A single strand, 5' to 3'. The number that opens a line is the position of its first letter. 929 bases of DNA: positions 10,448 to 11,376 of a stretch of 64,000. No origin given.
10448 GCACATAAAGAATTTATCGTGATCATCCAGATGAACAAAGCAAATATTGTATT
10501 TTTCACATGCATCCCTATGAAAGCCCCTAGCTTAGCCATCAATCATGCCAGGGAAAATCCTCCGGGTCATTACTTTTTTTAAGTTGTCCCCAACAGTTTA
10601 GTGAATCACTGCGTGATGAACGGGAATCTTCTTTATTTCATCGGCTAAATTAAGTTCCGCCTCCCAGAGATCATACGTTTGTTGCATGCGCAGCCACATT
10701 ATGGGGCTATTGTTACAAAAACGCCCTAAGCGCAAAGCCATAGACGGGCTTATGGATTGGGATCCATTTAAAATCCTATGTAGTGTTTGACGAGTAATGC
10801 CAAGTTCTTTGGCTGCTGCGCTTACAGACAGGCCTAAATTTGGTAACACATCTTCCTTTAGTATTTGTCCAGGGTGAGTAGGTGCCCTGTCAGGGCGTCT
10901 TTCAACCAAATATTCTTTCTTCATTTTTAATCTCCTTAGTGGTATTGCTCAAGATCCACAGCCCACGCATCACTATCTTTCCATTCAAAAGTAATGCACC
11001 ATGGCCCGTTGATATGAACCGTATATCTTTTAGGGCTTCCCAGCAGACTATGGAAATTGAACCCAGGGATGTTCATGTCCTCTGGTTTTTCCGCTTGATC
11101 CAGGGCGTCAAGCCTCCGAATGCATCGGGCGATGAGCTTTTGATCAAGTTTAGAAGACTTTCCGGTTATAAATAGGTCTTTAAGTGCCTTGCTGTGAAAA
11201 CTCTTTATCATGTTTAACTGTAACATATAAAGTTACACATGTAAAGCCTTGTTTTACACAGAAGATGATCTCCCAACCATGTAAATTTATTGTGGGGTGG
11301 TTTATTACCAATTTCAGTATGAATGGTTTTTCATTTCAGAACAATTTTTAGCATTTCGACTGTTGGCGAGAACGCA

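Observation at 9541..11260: dcw cluster truncated after murG by a small accessory insertion (LRR effector-like gene + higBA toxin-antitoxin)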

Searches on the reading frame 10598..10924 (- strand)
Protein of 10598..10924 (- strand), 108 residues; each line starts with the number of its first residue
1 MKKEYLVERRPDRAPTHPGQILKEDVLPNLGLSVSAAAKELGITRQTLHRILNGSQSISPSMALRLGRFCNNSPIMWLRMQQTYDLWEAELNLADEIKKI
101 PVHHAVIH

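Call 3: search_protein_families(library=pfam, proteins=[window:10598-10924:-], max_evalue=0.01)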
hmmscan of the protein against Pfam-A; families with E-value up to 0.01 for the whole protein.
window:10598-10924:- (108 aa): 8 families
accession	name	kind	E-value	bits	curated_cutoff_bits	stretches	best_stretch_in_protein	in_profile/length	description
PF01381.28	HTH_3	-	3.9e-09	36.9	23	1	29-74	7-52/55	Helix-turn-helix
PF13560.12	HTH_31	-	2.4e-08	34.6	27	1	31-71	14-55/64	Helix-turn-helix domain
PF02954.25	HTH_8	-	0.00017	21.7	22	1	34-50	21-37/42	Bacterial regulatory protein, Fis family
PF13384.12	HTH_23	-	0.00017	21.7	24.6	1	31-53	17-39/50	Homeodomain-like domain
PF02796.21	HTH_7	-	0.00099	19.6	23.8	1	31-54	21-44/45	Helix-turn-helix domain of resolvase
PF22083.2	I-HmuI_NUMOD-like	-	0.0014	18.6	27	1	33-56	14-37/46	DNA endonuclease I-HmuI-like, NUMOD-like domain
PF12802.13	MarR_2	-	0.0016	19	27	1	30-53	18-42/61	MarR family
PF13551.12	HTH_29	-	0.0028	18.2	28.1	1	31-53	11-34/64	Winged helix-turn helix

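Call 4: search_protein_families(library=ncbifam, proteins=[window:10598-10924:-], max_evalue=0.01)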
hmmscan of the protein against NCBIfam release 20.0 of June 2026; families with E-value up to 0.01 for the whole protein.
window:10598-10924:- (108 aa): 1 family
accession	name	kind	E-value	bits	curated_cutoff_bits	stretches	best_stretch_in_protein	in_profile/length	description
TIGR02607.1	antidote_HigA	equivalog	6.4e-31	106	47.7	1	13-90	2-79/81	HigA family addiction module antitoxin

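Call 33: search_dna_similar(query=window:10598-10924:-, collection=plasmids, mode=protein, max_rows=10)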
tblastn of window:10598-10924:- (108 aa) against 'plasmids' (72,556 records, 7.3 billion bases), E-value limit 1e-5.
Records with a match: 908; places in all: 965; records where one place covers at least 80% of the query: 444.
Best place of each record, by identity: <60% 908.
By first word of the organism name: Escherichia 165; Pseudomonas 74; Klebsiella 59; Rhizobium 51; Enterobacter 49; Salmonella 48; Pantoea 41; Piscirickettsia 30; Providencia 22; Citrobacter 18; and 126 more.
By predicted mobility (MOB-suite, as given by PLSDB): non-mobilizable 557; mobilizable 198; conjugative 153.
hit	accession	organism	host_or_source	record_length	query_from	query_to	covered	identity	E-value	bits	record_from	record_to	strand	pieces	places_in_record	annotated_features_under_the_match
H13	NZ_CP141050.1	Microvirga lotononidis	-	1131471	15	103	82%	57.3%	3e-26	107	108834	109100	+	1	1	none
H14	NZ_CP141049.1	Microvirga lotononidis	-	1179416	13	103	84%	54.9%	3e-26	107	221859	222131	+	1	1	none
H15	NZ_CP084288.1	Caballeronia zhejiangensis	Anasa tristis,Cell culture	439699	17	103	81%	52.9%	3e-23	99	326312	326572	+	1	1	HigA family addiction module antitoxin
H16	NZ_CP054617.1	Azospirillum oryzae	cell culture,soil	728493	15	106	85%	48.9%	1e-22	98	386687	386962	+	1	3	HigA family addiction module antitoxin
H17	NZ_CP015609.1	Bacillus safensis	Purified bacterial strains from deep ...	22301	10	102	86%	48.4%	2e-24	102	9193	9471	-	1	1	record has no annotation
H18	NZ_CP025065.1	Roseomonas mucosa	Homo sapiens,Clinical, healthy, human ...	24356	10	102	86%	48.4%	3e-24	102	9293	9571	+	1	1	HigA family addiction module antitoxin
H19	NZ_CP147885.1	Roseomonas mucosa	cell culture,Styx glacier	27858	10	102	86%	48.4%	3e-24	102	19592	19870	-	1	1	HigA family addiction module antitoxin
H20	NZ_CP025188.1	Roseomonas mucosa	Homo sapiens,clinical, human skin, ...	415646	10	102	86%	48.4%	3e-24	102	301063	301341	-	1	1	HigA family addiction module antitoxin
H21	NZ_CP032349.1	Azospirillum brasilense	soil sample,Agricultural field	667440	14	106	86%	48.4%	2e-21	94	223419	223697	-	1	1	HigA family addiction module antitoxin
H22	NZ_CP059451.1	Azospirillum brasilense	Prokaryotes,soil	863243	14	106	86%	48.4%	3e-21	94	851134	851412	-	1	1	HigA family addiction module antitoxin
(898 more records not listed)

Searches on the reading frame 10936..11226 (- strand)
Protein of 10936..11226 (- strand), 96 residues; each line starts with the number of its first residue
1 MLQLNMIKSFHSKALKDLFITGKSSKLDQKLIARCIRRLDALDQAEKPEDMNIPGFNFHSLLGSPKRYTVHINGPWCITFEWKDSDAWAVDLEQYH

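Call 3: search_protein_families(library=pfam, proteins=[window:10936-11226:-], max_evalue=0.01)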
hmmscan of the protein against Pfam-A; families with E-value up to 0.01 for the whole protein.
window:10936-11226:- (96 aa): 1 family
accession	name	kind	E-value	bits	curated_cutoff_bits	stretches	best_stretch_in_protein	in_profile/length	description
PF05015.19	HigB-like_toxin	-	9.8e-11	42.4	27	1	8-89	1-85/91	RelE-like toxin of type II toxin-antitoxin system HigB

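Call 4: search_protein_families(library=ncbifam, proteins=[window:10936-11226:-], max_evalue=0.01)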
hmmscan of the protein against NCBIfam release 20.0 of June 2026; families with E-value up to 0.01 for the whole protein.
window:10936-11226:- (96 aa): 0 families

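Call 31: search_dna_similar(query=window:10936-11226:-, collection=plasmids, mode=protein, max_rows=12)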
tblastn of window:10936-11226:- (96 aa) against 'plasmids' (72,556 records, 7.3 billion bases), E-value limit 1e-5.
Records with a match: 350; places in all: 355; records where one place covers at least 80% of the query: 345.
Best place of each record, by identity: 60-80% 28; <60% 322.
By first word of the organism name: Pseudomonas 68; Escherichia 48; Pantoea 29; Providencia 22; Rhizobium 18; Salmonella 18; Acinetobacter 12; Arsenophonus 10; Enterobacter 7; Citrobacter 7; and 68 more.
By predicted mobility (MOB-suite, as given by PLSDB): non-mobilizable 221; conjugative 75; mobilizable 54.
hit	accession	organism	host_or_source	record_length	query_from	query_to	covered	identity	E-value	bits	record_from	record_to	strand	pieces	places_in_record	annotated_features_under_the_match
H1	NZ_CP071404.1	Rhizobium leguminosarum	lentil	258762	2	96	99%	66.7%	2e-36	135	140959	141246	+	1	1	type II toxin-antitoxin system RelE/ParE family toxin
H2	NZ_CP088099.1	Rhizobium sp. SU303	cell culture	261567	2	96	99%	66.7%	2e-36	135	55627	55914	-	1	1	type II toxin-antitoxin system RelE/ParE family toxin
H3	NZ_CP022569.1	Rhizobium leguminosarum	Root nodule,Pisum sativum root-nodule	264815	2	96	99%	66.7%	2e-36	135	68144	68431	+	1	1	type II toxin-antitoxin system RelE/ParE family toxin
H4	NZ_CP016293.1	Rhizobium leguminosarum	Vavilovia formosa,cell culture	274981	2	96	99%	65.6%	2e-35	133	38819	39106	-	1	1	type II toxin-antitoxin system RelE/ParE family toxin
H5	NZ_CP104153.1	Rhizobium sophoriradicis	Phaseolus vulgaris,cell culture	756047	5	96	96%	65.6%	2e-34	130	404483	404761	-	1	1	type II toxin-antitoxin system RelE/ParE family toxin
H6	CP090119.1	Rhizobium leguminosarum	Trifolium ambiguum,Cell culture,Plant ...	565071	6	96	95%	66.3%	8e-35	131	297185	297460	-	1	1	type II toxin-antitoxin system RelE/ParE family toxin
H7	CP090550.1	Rhizobium leguminosarum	Trifolium pratense,Cell culture,Plant ...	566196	6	96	95%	66.3%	8e-35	131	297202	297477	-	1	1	type II toxin-antitoxin system RelE/ParE family toxin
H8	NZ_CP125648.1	Rhizobium sp. BT04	Phaseolus vulgaris,Pure culture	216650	6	96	95%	66.3%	2e-34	130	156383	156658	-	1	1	type II toxin-antitoxin system RelE/ParE family toxin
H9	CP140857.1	Rhizobium ruizarguesonis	Trifolium pratense,whole organism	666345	6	96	95%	66.3%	2e-32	125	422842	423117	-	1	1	type II toxin-antitoxin system RelE/ParE family toxin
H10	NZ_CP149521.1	Thioclava sp. GXIMD4215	pure culture,mangrove soil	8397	2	96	99%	62.5%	8e-34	129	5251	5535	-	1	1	type II toxin-antitoxin system RelE/ParE family toxin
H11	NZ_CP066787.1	Martelella lutilitoris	single cell,cold seep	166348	6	96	95%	65.2%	2e-34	130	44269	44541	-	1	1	type II toxin-antitoxin system RelE/ParE family toxin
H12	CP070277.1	Dysgonomonadaceae bacterium zrk40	single cell,cold seep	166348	6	96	95%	65.2%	2e-34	130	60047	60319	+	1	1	type II toxin-antitoxin system RelE/ParE family toxin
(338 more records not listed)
